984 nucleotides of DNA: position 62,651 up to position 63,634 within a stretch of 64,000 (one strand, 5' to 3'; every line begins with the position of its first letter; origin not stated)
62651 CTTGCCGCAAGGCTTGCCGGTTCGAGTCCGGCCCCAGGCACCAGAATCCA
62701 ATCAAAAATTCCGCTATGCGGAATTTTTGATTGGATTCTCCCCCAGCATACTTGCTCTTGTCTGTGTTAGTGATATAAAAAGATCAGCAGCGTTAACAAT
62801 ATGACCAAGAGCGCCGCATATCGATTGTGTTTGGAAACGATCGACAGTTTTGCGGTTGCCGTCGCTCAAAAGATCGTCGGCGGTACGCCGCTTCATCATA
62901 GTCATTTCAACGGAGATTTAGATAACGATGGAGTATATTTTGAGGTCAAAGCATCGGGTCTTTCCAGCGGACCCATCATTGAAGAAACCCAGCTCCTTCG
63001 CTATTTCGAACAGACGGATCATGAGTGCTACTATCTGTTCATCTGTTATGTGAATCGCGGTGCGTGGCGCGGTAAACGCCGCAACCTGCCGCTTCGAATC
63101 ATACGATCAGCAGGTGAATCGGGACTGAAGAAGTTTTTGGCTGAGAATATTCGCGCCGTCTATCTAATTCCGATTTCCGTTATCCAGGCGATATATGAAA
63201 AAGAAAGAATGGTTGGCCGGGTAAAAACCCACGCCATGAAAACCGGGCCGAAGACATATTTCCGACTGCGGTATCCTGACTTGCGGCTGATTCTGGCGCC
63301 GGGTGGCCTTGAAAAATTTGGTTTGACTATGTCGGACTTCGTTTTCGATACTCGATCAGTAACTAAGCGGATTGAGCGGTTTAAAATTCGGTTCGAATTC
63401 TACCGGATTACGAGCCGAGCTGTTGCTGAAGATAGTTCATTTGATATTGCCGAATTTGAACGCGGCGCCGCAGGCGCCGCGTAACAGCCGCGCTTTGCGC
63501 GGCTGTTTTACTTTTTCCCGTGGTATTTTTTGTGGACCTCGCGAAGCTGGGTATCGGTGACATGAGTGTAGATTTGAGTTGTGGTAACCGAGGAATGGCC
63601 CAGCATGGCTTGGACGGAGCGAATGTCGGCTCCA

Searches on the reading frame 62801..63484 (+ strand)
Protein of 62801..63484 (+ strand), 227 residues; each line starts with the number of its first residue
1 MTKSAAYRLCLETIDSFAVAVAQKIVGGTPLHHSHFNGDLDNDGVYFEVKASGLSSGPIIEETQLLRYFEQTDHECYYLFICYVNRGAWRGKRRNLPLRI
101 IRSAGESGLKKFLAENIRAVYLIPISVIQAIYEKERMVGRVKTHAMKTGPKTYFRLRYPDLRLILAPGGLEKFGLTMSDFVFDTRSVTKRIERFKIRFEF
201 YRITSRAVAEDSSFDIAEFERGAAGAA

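Call 61: search_protein_families(library=pfam, max_evalue=0.001, proteins=[window:62801-63484:+])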
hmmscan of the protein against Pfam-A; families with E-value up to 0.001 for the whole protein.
window:62801-63484:+ (227 aa): 0 families

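Call 63: find_encoding_contigs(protein=window:62801-63484:+, flank=10000, max_places=3)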
Protein window:62801-63484:+ (227 aa): 1 contig read that carries it; 1 place shown.
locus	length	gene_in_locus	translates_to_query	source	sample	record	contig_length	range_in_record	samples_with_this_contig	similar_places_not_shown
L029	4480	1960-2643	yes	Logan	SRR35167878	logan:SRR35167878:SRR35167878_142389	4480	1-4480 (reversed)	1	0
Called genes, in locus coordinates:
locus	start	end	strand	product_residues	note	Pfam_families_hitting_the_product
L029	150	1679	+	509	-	PF00009:GTP_EFTU, PF00071:Ras (weak), PF01926:MMR_HSR1, PF02421:FeoB_N (faint), PF22042:EF-G_D2, PF11987:IF-2, PF03144:GTP_EFTU_D2 (weak)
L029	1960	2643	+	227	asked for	-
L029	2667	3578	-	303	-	PF02899:Phage_int_SAM_1, PF13102:Phage_int_SAM_5 (weak), PF13495:Phage_int_SAM_4, PF00589:Phage_integrase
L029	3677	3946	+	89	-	PF00312:Ribosomal_S15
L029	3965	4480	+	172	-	PF01936:NYN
